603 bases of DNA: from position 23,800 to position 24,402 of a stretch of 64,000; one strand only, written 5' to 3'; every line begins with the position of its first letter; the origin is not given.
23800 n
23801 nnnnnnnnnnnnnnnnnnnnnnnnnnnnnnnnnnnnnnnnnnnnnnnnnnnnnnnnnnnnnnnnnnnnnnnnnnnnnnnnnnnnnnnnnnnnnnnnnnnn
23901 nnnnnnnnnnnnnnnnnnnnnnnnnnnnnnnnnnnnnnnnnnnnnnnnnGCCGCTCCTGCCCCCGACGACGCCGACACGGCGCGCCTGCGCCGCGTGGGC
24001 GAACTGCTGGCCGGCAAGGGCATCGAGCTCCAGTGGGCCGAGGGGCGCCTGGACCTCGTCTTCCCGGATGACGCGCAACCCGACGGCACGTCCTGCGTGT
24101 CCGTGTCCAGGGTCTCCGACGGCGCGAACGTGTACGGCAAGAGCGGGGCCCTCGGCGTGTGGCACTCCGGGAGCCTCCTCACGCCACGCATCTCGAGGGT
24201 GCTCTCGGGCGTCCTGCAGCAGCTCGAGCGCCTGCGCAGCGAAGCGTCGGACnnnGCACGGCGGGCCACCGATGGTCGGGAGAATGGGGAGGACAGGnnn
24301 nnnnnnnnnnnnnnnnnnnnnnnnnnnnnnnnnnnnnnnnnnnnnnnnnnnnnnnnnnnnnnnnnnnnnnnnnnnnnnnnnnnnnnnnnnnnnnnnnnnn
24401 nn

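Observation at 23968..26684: The same ~85-aa C-terminal domain is appended to two unrelated enzymes of the cluster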

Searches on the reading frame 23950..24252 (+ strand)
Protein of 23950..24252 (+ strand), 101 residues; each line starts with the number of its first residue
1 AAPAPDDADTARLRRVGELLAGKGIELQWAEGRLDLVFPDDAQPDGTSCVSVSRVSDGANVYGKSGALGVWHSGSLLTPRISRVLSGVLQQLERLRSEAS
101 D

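Call 6: search_protein_families(library=pfam, proteins=[window:23968-24252:+], max_evalue=0.1)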
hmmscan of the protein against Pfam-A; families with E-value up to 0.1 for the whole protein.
window:23968-24252:+ (95 aa): 0 families

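Call 7: search_protein_families(library=ncbifam, proteins=[window:23968-24252:+], max_evalue=0.1)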
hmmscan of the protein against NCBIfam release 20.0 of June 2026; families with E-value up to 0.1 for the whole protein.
window:23968-24252:+ (95 aa): 0 families

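Call 8: find_homologous_proteins(query=window:23950-24252:+, max_evalue=0.01)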
Query window:23950-24252:+: 34 candidates shared short words with the query, none scored E <= 0.01.

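Call 15: predict_structure(alignment_id=A1)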
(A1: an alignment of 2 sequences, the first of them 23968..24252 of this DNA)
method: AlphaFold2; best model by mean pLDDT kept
length: 95 residues; sequences in the alignment: 2
mean_pLDDT: 89.2   pTM: 0.81
mean pLDDT of the five models: 89.2, 68.7, 65.4, 64.5, 51.3
residues with pLDDT >= 90: 52; 70-90: 42; 50-70: 1; < 50: 0
segments of 3 or more residues with pLDDT < 50: none
pLDDT, mean of each block of 10 residues (from residue 1): 88 86 91 84 92 89 91 92 94 79
secondary structure, 60 per line:
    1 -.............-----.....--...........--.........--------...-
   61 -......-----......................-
elements in order: H2-14 E20-24 E27-37 E40-48 E57-59 E62-67 H73-94

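Call 18: fold_search(model_id=the predicted structure, library=pdb)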
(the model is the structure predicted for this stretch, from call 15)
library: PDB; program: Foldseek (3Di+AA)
matches with E <= 10: 643; with E <= 0.001: 0
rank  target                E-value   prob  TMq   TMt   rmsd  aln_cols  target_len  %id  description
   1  6e4u_A                2.1e-02  0.95  0.44  0.15   6.1        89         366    8  Structure of AMPK bound to activator (released 2018-08-08)
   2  6c9j_A                3.7e-02  0.87  0.43  0.14   6.6        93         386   12  AMP-activated protein kinase bound to pharmacological activator R734 (released 2018-11-28)
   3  2y8l_A                4.0e-02  0.87  0.43  0.40   6.9        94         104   10  Structure of the regulatory fragment of mammalian aMPK in complex with two ADP (released 2011-03-16)
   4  6c9h_A                4.2e-02  0.84  0.42  0.13   6.5        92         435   14  non-phosphorylated AMP-activated protein kinase bound to pharmacological activator R734 (released 2018-11-28)
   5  6b2e_A                5.8e-02  0.77  0.41  0.12   6.8        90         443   10  Structure of full length human AMPK (a2b2g1) in complex with a small molecule activator SC4. (released 2018-04-25)
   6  2ehb_D                6.6e-02  0.94  0.50  0.40   5.1        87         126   10  The structure of the C-terminal domain of the protein kinase AtSOS2 bound to the calcium sensor AtSOS3 (released 2007-09-25)
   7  5iso_A                8.5e-02  0.75  0.42  0.12   6.5        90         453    9  STRUCTURE OF FULL LENGTH HUMAN AMPK (NON-PHOSPHORYLATED AT T-LOOP) IN COMPLEX WITH A SMALL MOLECULE ACTIVATOR, A BENZI (released 2017-03-29)
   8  7myj_A                1.3e-01  0.60  0.42  0.12   5.7        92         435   11  Structure of full length human AMPK (a2b1g1) in complex with a small molecule activator MSG011 (released 2022-06-29)
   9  8spo_A                1.3e-01  0.23  0.29  0.09  12.2        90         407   16  Tetramerized activation of MapSPARTA bound with NAD+ (released 2023-08-23)
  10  1ul7_MODEL_1_A        1.4e-01  0.89  0.52  0.49   4.9        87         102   13  Solution structure of kinase associated domain 1 of mouse MAP/microtubule affinity-regulating kinase 3 (released 2004-03-10)
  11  8bik_A                1.8e-01  0.60  0.43  0.13   6.3        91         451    8  Crystal structure of human AMPK heterotrimer in complex with allosteric activator C455 (released 2024-05-15)
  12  7myj_C                1.8e-01  0.54  0.41  0.11   6.7        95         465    8  Structure of full length human AMPK (a2b1g1) in complex with a small molecule activator MSG011 (released 2022-06-29)
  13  7pkn_O                1.8e-01  0.44  0.39  0.22   7.2        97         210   10  Structure of the human CCAN deltaCT complex (released 2022-04-27)
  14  8rj3_H                1.9e-01  0.09  0.20  0.19  14.7       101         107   15  Human RAD52 open ring conformation (released 2024-04-24)
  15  7qoo_O                2.3e-01  0.33  0.38  0.23   9.2       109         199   13  Structure of the human inner kinetochore CCAN complex (released 2022-06-08)
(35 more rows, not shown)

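Call 19: search_protein_representatives(alignment_id=A1)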
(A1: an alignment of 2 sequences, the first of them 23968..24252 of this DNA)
Query: 2 sequences, 95 profile positions. Proteins with E-value up to 0.001 (for the whole library): 8; up to 1e-10: 5; up to 1e-30: 2. The best 8 are listed.
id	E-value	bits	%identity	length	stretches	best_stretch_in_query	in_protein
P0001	1.6e-46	172.3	-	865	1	1-95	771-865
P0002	3.1e-43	161.8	-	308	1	1-86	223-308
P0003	1.9e-25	104.8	-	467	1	1-88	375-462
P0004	3.9e-24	100.6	-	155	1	1-86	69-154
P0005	6.2e-24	99.9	-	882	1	1-87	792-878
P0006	6.7e-08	48.5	-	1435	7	10-60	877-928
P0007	8.2e-05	38.6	-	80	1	14-88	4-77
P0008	8.7e-04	35.4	-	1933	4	18-56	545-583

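Call 23: find_related_loci(query=A2, collection=genome_contigs, flank=10000)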
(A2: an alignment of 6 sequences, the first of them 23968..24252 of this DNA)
Query A2 (95 aa) in genome_contigs; peptide patterns used: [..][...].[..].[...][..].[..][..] (x = any residue, [..] = any of these).
109 stretches matched a pattern; 1 encode a relative of the query (tblastn E <= 1e-3); 1 distinct loci.
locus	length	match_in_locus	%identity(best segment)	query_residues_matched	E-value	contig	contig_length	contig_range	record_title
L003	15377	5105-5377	54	1-91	9e-29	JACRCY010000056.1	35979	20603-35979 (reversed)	MAG: Deltaproteobacteria bacterium isolate NC_groundwater_1658_Pr3_B-0.1um_72_13 SR-2_scaffold_141_352210, whole genome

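Call 24: find_related_loci(query=A2, collection=metagenome_contigs, flank=10000)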
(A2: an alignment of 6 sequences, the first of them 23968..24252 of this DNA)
Query A2 (95 aa) in metagenome_contigs; peptide patterns used: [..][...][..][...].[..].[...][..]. (x = any residue, [..] = any of these).
201 stretches matched a pattern, but none encodes a relative of the query by tblastn (E <= 1e-3).

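Call 30: search_solved_structures(query=A2, max_evalue=10)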
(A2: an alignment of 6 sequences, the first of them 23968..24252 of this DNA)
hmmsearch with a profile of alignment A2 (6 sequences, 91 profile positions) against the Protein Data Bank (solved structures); distinct sequences matched with E-value up to 10: 3.
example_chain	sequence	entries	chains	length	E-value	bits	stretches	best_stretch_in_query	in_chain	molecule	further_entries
4mtn_A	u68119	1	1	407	0.39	13.9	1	5-49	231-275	Transcription termination factor NusA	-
4nez_A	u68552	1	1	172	1.1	12.5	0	59-89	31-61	Engineered protein OR276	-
4ney_A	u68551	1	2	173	1.3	12.2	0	59-89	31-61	Engineered protein OR277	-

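Call 33: find_encoding_contigs(protein=P0003, flank=10000, max_places=2)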
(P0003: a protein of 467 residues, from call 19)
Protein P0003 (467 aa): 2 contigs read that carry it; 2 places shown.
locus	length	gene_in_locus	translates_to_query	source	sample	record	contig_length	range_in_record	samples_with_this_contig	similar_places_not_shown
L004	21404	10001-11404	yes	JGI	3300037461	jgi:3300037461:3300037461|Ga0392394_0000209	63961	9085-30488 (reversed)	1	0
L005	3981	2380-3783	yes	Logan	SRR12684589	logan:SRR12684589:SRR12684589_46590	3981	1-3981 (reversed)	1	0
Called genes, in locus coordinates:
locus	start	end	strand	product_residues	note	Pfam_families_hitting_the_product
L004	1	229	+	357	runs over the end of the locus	-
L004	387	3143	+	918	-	PF11617:Cu-binding_MopE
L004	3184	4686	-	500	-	-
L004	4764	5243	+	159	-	PF00293:NUDIX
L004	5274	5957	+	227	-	PF00149:Metallophos, PF12850:Metallophos_2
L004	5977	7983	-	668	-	-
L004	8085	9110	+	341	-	PF04055:Radical_SAM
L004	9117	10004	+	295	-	-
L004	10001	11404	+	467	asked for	PF01136:Peptidase_U32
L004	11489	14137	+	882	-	PF04055:Radical_SAM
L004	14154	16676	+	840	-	PF04055:Radical_SAM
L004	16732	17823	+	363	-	PF04055:Radical_SAM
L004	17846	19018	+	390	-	PF04055:Radical_SAM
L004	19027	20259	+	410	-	PF00919:UPF0004, PF04055:Radical_SAM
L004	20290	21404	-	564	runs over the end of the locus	PF02310:B12-binding, PF04055:Radical_SAM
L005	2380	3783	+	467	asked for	PF01136:Peptidase_U32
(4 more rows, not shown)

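Call 37: find_encoding_contigs(protein=P0007, flank=10000, max_places=3)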
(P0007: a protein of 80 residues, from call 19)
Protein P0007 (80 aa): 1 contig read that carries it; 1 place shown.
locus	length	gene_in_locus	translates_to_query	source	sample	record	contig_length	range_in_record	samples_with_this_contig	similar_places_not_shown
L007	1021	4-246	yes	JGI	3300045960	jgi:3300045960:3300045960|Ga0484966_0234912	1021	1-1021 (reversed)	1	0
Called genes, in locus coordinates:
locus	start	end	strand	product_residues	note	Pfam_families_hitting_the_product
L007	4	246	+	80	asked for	-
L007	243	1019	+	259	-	?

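Call 43: search_protein_families(library=ncbifam, proteins=[L004:5977-7983:-, L003:8998-11100:-, L004:14154-16676:+, L004:8085-9110:+, L004:16732-17823:+, L004:9117-10004:+, L007:243-1019:+], max_evalue=0.01)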
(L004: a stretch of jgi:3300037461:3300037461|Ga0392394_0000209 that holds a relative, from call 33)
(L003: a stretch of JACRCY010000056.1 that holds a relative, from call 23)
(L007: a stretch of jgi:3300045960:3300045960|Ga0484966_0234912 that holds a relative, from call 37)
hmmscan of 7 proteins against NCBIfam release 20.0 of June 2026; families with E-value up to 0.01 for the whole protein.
L004:5977-7983:- (668 aa): 0 families

L003:8998-11100:- (700 aa): 16 families
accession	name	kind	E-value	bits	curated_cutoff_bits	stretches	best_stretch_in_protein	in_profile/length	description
NF033712.0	B12_rSAM_KedN5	subfamily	4.8e-22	77.9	700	1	144-500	10-385/624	KedN5 family methylcobalamin-dependent radical SAM C-methyltransferase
TIGR04367.1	HpnR_B12_rSAM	equivalog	1.2e-16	60.4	650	1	165-373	32-239/490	hopanoid C-3 methylase HpnR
TIGR03975.1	rSAM_ocin_1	subfamily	1.8e-12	46.6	281.85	1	178-439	113-382/606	RiPP maturation radical SAM C-methyltransferase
TIGR04013.1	B12_SAM_MJ_1487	hypoth_equivalog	2e-12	46.7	251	1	184-350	33-184/382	TIGR04013 family B12-binding domain/radical SAM domain-containing protein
NF050148.1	rSAM_ApyD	equivalog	4.3e-12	45.2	750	1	191-367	72-249/645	RiPP biosynthesis radical SAM protein ApyD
TIGR04295.1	B12_rSAM_oligo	hypoth_equivalog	2.1e-07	30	400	1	238-392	113-274/422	TIGR04295 family B12-binding domain-containing radical SAM protein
TIGR04072.2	rSAM_ladder_B12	equivalog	3.6e-07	29.2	360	1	212-483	89-347/443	lipid biosynthesis B12-binding/radical SAM protein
TIGR04014.1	B12_SAM_MJ_0865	equivalog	6e-07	28.6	360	1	209-369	57-212/434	methyl-coenzyme M reductase glutamine C-methyltransferase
TIGR04479.1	bcpD_PhpK_rSAM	subfamily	8.1e-07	27.8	600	1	187-383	104-307/504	PhpK family radical SAM P-methyltransferase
NF006067.1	PRK08208.1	equivalog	3.1e-06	26.4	380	1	391-482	119-214/427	STM4012 family radical SAM protein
TIGR02026.1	BchE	equivalog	1.1e-05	24.5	481.35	1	172-360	40-236/497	magnesium-protoporphyrin IX monomethyl ester anaerobic oxidative cyclase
NF038361.1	rSAM_Sden_1168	equivalog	0.00012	20.8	575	1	317-354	281-318/560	Sden_1168 family B12-binding radical SAM P-methyltransferase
TIGR00539.1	hemN_rel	equivalog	0.00031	20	205.4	1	376-476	66-170/361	radical SAM family heme chaperone HemW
NF006064.0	PRK08207.2-2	equivalog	0.00059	18.9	504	1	409-497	250-340/465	coproporphyrinogen III oxidase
TIGR00538.1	hemN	equivalog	0.00096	18.1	324.95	1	391-484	133-229/454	oxygen-independent coproporphyrinogen III oxidase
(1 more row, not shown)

L004:14154-16676:+ (840 aa): 16 families
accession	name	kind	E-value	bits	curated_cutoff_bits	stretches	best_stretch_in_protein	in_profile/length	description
TIGR04072.2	rSAM_ladder_B12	equivalog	4.5e-16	58.5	360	1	535-697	183-348/443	lipid biosynthesis B12-binding/radical SAM protein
TIGR04479.1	bcpD_PhpK_rSAM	subfamily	8.9e-14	50.7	600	1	536-702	245-413/504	PhpK family radical SAM P-methyltransferase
TIGR02026.1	BchE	equivalog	6.9e-13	48.3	481.35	1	535-702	197-369/497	magnesium-protoporphyrin IX monomethyl ester anaerobic oxidative cyclase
NF038361.1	rSAM_Sden_1168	equivalog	3.7e-11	42.3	575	1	534-698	284-451/560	Sden_1168 family B12-binding radical SAM P-methyltransferase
NF050148.1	rSAM_ApyD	equivalog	6.1e-11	41.4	750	1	539-699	206-367/645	RiPP biosynthesis radical SAM protein ApyD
NF033070.1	rSAM_AprD4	equivalog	2.5e-10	39.9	500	1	494-697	166-365/456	AprD4 family radical SAM diol-dehydratase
TIGR03975.1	rSAM_ocin_1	subfamily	9.4e-10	37.6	281.85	1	545-728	278-461/606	RiPP maturation radical SAM C-methyltransferase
TIGR04385.1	B12_rSAM_cofa1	equivalog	8.2e-09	35.2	450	1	531-697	194-363/438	B12 lower ligand biosynthesis radical SAM protein BzaD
TIGR04013.1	B12_SAM_MJ_1487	hypoth_equivalog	2.3e-07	30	251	1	636-699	271-334/382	TIGR04013 family B12-binding domain/radical SAM domain-containing protein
TIGR04014.1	B12_SAM_MJ_0865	equivalog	2.8e-07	29.7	360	1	539-698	167-336/434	methyl-coenzyme M reductase glutamine C-methyltransferase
NF045585.1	rSAM_slr0320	equivalog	1e-05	24.3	775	1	533-696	236-407/511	photosystem II high light acclimation radical SAM protein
TIGR03471.1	HpnJ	equivalog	1.3e-05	24.3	577.6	1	539-700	204-367/472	hopanoid biosynthesis associated radical SAM protein HpnJ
TIGR03960.1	rSAM_fuse_unch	hypoth_equivalog_domain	9.4e-05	21.1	462.3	1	534-704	255-430/605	TIGR03960 family B12-binding radical SAM protein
TIGR00089.1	TIGR00089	subfamily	0.00068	18.5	251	1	535-702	143-322/429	MiaB/RimO family radical SAM methylthiotransferase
TIGR00538.1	hemN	equivalog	0.0071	15.2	324.95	0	618-702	149-234/454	oxygen-independent coproporphyrinogen III oxidase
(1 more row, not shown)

L004:8085-9110:+ (341 aa): 35 families (the best 25 are shown)
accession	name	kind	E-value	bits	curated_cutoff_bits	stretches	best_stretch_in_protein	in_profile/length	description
NF038332.1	rSAM_rare_HxsC4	exception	7.6e-25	87.8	500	2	42-160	17-138/335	radical SAM protein HxsC4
TIGR02666.1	moaA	equivalog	4.1e-18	65.5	284.05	1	43-162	14-141/336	GTP 3',8-cyclase MoaA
TIGR02668.1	moaA_archaeal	equivalog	4.6e-17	62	325.25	1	43-163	14-135/303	GTP 3',8-cyclase MoaA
NF001199.0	PRK00164.2-1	equivalog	1.4e-16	60.5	231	1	41-164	14-138/308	GTP 3',8-cyclase MoaA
TIGR04546.1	rSAM_ahbC_deAc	equivalog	6.5e-14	51.5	650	1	44-153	44-154/390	12,18-didecarboxysiroheme deacetylase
NF045646.2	rSAM_Se_TrsS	equivalog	9.2e-14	50.8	490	1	45-198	92-248/441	radical SAM (seleno)protein TrsS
NF045702.1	rSAM_GDGT_ether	equivalog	8.7e-13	47.7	450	1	40-156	87-207/486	tetraether lipid synthase Tes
TIGR04055.1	rSAM_NirJ2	equivalog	3.4e-12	46.6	500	1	45-161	6-122/326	putative heme d1 biosynthesis radical SAM protein NirJ2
TIGR02109.1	PQQ_syn_pqqE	equivalog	2.2e-11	43.3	381.35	1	48-233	16-196/358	pyrroloquinoline quinone biosynthesis protein PqqE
TIGR04347.1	pseudo_SAM_Halo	equivalog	7.9e-11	41.8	525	1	46-148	45-148/390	TIGR04347 family pseudo-SAM/SPASM protein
NF038283.1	viperin_w_prok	equivalog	1.6e-10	40.6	180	1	45-161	8-131/281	viperin family antiviral radical SAM protein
TIGR04545.1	rSAM_ahbD_hemeb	equivalog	2.1e-10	40.6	500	1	46-206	7-167/339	heme b synthase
NF045574.1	sacti_mat_StsB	exception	7.1e-10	38.3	625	1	47-133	104-191/466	StsB family radical SAM/SPASM domain sactipeptide maturase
TIGR03977.1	rSAM_pair_HxsC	equivalog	1.6e-09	37.1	267.9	1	28-135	14-123/292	His-Xaa-Ser system radical SAM maturase HxsC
TIGR04054.1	rSAM_NirJ1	equivalog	2.3e-09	36.4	650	1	45-148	42-146/387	putative heme d1 biosynthesis radical SAM protein NirJ1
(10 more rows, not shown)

L004:16732-17823:+ (363 aa): 33 families (the best 25 are shown)
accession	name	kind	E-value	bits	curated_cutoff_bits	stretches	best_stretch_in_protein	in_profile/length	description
TIGR02666.1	moaA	equivalog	3.5e-16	59.1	284.05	1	67-207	19-166/336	GTP 3',8-cyclase MoaA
TIGR02668.1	moaA_archaeal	equivalog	7e-13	48.2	325.25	1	66-218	18-171/303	GTP 3',8-cyclase MoaA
NF045646.2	rSAM_Se_TrsS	equivalog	1.8e-12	46.6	490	1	62-211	90-242/441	radical SAM (seleno)protein TrsS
TIGR04347.1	pseudo_SAM_Halo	equivalog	6e-12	45.5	525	1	63-215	43-194/390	TIGR04347 family pseudo-SAM/SPASM protein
NF001199.0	PRK00164.2-1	equivalog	1.7e-11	43.9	231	1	65-205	19-159/308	GTP 3',8-cyclase MoaA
NF038332.1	rSAM_rare_HxsC4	exception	3.2e-11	43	500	1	62-213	18-174/335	radical SAM protein HxsC4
TIGR04317.1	W_rSAM_matur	equivalog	4.7e-11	42.4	380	1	65-223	11-174/349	tungsten cofactor oxidoreductase radical SAM maturase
TIGR04303.1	GeoRSP_rSAM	equivalog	9e-11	41.9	400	1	66-215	13-159/325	GeoRSP system radical SAM/SPASM protein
TIGR03913.1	rad_SAM_trio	equivalog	1.1e-10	40.5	591.75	1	66-271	27-231/477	GDL motif peptide-associated radical SAM/SPASM maturase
NF045702.1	rSAM_GDGT_ether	equivalog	1.2e-10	40.6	450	1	66-213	94-246/486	tetraether lipid synthase Tes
TIGR04545.1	rSAM_ahbD_hemeb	equivalog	1.8e-10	40.8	500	1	66-218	8-160/339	heme b synthase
TIGR03962.1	mycofact_rSAM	equivalog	1.8e-10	40.6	265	1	66-216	20-169/339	mycofactocin radical SAM maturase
NF049973.1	radical_Rv1681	equivalog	4e-10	39.1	380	1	65-224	79-238/326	Rv1681 family radical SAM protein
NF045574.1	sacti_mat_StsB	exception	7.6e-10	38.2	625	1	67-224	105-260/466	StsB family radical SAM/SPASM domain sactipeptide maturase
TIGR04055.1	rSAM_NirJ2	equivalog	7.2e-09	35.6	500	1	64-190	6-132/326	putative heme d1 biosynthesis radical SAM protein NirJ2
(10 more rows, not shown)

L004:9117-10004:+ (295 aa): 0 families

L007:243-1019:+ (259 aa): 1 family
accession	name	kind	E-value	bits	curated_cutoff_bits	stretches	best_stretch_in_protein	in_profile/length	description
NF011996.0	PRK15452.1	equivalog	0.0025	16.7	534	1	55-158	48-145/449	prephenate-dependent tRNA uridine(34) hydroxylase TrhP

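Call 44: search_protein_families(library=pfam, proteins=[L004:5977-7983:-, L003:8998-11100:-, L004:14154-16676:+, L004:8085-9110:+, L004:16732-17823:+, L004:9117-10004:+, L007:243-1019:+], max_evalue=0.01)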
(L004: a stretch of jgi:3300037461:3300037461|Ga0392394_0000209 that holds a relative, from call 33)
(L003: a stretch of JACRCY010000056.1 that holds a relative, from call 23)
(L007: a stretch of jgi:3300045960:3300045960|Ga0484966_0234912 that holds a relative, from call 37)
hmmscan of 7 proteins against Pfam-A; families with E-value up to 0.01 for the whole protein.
L004:5977-7983:- (668 aa): 1 family
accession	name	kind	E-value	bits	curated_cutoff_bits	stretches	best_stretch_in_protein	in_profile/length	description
PF04055.27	Radical_SAM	-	0.0027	18.3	29.5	1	218-357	9-138/166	Radical SAM superfamily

L003:8998-11100:- (700 aa): 2 families
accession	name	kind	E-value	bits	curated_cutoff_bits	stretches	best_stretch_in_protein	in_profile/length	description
PF02310.24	B12-binding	-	1.1e-13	51.5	32.1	1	163-264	22-120/121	B12 binding domain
PF04055.27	Radical_SAM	-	1e-12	49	29.5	1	322-458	2-142/166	Radical SAM superfamily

L004:14154-16676:+ (840 aa): 1 family
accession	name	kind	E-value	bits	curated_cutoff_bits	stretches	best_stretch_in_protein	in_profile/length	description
PF04055.27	Radical_SAM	-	2e-18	67.6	29.5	1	537-695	3-166/166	Radical SAM superfamily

L004:8085-9110:+ (341 aa): 1 family
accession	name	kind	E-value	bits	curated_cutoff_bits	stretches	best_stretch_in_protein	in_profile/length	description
PF04055.27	Radical_SAM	-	1.5e-21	77.7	29.5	1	44-163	2-129/166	Radical SAM superfamily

L004:16732-17823:+ (363 aa): 1 family
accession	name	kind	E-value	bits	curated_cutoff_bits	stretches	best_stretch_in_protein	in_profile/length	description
PF04055.27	Radical_SAM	-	1.3e-13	51.9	29.5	1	64-194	3-139/166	Radical SAM superfamily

L004:9117-10004:+ (295 aa): 0 families

L007:243-1019:+ (259 aa): 1 family
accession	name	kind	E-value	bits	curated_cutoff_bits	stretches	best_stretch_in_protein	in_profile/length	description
PF01136.24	Peptidase_U32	-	7.3e-14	52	22.4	1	92-184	4-95/233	Peptidase family U32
